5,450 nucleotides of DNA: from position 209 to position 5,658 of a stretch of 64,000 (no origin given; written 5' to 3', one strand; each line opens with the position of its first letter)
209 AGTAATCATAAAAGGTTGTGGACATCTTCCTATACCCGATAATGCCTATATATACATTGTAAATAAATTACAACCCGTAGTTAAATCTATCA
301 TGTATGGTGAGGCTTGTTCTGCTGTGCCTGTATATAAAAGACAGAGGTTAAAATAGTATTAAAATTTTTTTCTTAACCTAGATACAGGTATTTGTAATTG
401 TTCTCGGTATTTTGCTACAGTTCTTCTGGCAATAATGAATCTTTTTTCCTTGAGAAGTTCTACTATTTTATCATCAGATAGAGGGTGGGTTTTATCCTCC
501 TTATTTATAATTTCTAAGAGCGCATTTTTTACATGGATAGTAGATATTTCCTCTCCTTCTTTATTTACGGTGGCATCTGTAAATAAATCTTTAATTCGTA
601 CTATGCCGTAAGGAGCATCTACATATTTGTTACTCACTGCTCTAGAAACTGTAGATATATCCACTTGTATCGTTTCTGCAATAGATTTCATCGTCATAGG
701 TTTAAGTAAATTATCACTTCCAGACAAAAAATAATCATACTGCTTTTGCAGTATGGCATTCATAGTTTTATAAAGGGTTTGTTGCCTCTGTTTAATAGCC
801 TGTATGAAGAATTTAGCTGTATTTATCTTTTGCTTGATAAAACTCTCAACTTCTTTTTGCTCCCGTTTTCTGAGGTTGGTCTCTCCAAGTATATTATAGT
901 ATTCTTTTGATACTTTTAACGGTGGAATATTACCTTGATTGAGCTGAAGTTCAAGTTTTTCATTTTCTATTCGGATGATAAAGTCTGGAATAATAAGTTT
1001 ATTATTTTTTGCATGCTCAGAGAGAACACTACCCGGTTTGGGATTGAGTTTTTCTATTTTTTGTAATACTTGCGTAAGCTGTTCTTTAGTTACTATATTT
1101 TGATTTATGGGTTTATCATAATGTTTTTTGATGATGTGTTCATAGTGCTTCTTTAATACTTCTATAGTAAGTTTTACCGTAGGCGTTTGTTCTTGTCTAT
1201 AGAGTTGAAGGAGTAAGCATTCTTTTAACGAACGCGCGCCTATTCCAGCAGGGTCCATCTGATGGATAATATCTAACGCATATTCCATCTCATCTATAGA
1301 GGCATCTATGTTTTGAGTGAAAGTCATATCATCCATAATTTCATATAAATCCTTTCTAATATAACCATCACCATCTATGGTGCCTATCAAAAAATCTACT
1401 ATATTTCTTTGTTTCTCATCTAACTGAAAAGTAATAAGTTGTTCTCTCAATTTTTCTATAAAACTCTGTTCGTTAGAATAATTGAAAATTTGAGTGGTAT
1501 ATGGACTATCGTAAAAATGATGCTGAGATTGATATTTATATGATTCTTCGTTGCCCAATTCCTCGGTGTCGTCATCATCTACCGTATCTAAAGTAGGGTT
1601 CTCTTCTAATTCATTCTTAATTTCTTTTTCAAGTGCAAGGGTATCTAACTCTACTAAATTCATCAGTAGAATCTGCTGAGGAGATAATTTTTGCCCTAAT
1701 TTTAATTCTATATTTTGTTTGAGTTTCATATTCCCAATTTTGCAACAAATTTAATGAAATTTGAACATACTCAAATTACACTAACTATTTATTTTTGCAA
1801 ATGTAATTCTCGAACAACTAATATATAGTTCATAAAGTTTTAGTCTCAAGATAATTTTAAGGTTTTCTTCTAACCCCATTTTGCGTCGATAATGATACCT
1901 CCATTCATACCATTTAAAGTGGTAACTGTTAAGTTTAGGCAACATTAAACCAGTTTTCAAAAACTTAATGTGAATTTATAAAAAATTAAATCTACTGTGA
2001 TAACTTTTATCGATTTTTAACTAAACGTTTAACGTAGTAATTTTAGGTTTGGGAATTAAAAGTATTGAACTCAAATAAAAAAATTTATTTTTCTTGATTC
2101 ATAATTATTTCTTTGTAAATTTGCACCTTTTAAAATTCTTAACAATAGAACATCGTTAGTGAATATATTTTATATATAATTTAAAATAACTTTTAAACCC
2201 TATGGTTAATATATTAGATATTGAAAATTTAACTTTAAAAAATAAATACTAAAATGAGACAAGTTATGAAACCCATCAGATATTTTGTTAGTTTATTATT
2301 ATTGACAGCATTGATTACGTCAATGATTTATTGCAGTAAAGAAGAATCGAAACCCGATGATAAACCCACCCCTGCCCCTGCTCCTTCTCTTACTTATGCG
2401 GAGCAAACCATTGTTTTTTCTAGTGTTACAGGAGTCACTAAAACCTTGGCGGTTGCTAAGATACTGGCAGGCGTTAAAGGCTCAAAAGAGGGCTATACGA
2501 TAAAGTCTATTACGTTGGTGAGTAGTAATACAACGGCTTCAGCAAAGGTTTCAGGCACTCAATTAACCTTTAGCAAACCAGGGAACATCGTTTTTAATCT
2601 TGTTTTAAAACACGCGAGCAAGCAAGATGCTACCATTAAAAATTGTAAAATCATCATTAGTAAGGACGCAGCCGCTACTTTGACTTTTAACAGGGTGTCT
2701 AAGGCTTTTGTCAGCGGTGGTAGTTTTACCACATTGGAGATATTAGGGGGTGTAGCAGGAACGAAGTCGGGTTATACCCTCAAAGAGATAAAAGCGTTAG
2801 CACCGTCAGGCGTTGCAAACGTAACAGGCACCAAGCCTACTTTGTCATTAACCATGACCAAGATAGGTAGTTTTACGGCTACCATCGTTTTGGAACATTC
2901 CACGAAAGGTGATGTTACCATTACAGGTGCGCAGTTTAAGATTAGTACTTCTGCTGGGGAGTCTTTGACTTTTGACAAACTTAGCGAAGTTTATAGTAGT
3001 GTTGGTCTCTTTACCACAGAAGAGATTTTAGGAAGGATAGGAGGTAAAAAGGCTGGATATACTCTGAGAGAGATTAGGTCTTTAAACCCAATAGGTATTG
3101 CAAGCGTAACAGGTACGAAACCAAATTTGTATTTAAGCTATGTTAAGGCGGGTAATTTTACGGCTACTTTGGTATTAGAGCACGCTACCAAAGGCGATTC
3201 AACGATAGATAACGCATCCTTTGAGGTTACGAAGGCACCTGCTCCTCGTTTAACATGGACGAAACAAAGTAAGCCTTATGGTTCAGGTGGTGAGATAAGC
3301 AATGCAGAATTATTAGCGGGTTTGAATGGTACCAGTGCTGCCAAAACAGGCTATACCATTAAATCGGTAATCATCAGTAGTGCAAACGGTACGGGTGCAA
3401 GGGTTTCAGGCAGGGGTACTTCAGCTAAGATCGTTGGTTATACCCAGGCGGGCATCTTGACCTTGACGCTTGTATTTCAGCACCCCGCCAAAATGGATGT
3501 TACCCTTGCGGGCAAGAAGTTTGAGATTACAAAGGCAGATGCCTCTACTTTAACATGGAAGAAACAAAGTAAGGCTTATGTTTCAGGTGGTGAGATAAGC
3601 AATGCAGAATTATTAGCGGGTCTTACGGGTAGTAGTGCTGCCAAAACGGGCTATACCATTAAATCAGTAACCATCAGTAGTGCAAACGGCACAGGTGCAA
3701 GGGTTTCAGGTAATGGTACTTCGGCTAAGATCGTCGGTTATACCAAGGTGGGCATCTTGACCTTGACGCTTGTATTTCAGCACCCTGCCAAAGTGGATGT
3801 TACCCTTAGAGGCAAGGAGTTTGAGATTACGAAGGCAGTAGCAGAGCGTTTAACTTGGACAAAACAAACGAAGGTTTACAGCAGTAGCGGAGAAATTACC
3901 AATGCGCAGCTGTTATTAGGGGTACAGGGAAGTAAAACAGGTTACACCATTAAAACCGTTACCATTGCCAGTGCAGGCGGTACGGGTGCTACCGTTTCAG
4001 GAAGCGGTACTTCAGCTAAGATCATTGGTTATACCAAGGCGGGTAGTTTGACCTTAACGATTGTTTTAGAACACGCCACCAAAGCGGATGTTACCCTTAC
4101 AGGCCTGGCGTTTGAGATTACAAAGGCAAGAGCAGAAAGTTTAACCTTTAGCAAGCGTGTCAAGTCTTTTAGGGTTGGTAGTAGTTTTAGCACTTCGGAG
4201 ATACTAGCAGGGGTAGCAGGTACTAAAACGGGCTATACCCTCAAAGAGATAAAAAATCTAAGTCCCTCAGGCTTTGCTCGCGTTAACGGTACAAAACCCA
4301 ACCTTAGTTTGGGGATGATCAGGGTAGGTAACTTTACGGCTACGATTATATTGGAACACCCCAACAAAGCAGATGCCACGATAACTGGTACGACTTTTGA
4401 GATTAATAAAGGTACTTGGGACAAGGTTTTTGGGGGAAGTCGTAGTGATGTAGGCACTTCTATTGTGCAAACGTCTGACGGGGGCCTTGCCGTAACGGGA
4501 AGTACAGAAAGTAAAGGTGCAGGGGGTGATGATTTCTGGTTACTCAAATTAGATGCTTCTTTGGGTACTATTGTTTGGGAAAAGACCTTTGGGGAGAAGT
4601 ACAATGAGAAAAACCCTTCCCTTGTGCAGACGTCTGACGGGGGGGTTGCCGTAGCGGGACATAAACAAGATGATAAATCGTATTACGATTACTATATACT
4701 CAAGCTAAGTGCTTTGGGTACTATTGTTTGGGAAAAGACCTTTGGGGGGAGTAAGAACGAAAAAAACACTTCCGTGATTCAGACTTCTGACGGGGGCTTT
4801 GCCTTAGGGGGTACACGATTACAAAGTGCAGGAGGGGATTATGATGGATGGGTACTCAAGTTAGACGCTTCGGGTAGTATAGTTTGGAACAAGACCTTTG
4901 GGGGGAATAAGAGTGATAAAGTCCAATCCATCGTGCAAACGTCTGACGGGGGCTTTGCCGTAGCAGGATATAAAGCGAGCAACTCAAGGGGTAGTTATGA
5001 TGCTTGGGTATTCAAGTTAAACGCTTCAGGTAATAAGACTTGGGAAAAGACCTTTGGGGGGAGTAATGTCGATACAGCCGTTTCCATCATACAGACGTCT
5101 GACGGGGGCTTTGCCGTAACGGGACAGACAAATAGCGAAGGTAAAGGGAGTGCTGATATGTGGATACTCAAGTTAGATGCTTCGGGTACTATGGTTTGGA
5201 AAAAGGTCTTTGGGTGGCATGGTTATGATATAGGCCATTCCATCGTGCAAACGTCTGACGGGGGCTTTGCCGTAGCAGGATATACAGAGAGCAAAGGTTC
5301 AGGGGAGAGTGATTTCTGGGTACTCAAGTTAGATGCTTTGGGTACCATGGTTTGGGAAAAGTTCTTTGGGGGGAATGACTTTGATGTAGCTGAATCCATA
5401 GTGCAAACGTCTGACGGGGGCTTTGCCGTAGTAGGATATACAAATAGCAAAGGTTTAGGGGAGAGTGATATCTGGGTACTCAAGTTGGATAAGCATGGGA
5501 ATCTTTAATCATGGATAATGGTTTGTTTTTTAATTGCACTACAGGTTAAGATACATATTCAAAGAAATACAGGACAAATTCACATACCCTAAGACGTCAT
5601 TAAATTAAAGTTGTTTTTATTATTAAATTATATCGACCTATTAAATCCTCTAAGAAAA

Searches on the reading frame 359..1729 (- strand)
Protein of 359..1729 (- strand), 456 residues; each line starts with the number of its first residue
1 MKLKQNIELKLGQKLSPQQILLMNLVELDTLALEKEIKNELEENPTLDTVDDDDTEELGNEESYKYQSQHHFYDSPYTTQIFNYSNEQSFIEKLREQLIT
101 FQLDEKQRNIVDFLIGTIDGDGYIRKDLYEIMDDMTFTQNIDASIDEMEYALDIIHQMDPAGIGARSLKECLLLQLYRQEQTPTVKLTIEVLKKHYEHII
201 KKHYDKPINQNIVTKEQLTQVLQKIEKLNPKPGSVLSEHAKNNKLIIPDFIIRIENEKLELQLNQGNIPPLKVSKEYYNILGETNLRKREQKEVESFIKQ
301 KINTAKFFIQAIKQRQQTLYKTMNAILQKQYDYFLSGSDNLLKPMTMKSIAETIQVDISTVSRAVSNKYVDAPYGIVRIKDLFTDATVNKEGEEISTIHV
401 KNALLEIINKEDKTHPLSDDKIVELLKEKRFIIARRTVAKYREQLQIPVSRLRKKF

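Call 30: search_protein_families(library=pfam, proteins=[window:359-1729:-])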
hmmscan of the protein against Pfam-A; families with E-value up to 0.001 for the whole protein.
window:359-1729:- (456 aa): 3 families
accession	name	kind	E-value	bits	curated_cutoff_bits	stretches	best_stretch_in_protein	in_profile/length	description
PF04552.19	Sigma54_DBD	-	7.6e-52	175.7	22.8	1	296-455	2-160/160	Sigma-54, DNA binding domain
PF04963.19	Sigma54_CBD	-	1.9e-47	161.9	22.9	1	85-277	7-185/185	Sigma-54 factor, core binding domain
PF00309.25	Sigma54_AID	-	3.6e-10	40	23.8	1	4-48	1-45/46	Sigma-54 factor, Activator interacting domain (AID)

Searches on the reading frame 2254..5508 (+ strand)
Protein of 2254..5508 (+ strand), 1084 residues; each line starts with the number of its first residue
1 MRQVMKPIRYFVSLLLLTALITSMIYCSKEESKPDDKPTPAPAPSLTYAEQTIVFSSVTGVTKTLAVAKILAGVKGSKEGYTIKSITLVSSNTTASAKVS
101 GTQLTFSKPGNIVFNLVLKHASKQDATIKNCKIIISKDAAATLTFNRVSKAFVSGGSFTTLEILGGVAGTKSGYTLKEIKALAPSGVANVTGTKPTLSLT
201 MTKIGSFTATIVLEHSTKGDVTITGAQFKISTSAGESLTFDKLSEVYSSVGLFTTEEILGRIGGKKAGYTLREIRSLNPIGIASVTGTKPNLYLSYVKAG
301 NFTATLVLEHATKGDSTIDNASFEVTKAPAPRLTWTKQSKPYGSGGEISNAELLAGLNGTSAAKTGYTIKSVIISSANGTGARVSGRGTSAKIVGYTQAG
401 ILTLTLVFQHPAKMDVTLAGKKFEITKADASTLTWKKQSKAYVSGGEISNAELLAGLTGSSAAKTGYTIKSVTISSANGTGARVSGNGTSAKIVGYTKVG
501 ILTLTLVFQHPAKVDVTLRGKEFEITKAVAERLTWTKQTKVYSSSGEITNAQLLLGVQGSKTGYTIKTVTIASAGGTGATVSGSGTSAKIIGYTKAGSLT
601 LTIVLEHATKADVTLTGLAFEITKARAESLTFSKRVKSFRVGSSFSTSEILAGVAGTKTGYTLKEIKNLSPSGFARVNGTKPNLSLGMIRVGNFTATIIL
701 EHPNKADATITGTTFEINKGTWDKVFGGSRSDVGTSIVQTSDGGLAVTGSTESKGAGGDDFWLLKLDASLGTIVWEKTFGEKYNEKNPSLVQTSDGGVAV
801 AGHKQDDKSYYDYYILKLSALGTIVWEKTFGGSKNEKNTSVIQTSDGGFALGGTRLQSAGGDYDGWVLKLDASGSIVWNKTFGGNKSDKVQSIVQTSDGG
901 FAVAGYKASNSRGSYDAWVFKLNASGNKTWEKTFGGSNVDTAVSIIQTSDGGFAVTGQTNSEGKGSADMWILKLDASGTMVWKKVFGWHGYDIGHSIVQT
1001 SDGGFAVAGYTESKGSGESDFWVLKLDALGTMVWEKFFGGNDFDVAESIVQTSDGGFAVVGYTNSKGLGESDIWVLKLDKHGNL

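Call 30: search_protein_families(library=pfam, proteins=[window:2254-5508:+])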
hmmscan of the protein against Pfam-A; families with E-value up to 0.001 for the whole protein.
window:2254-5508:+ (1084 aa): 1 family
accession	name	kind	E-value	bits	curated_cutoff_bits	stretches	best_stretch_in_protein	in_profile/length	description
PF08620.15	RPAP1_C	-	3e-06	27.5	27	0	168-188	31-51/69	RPAP1-like, C-terminal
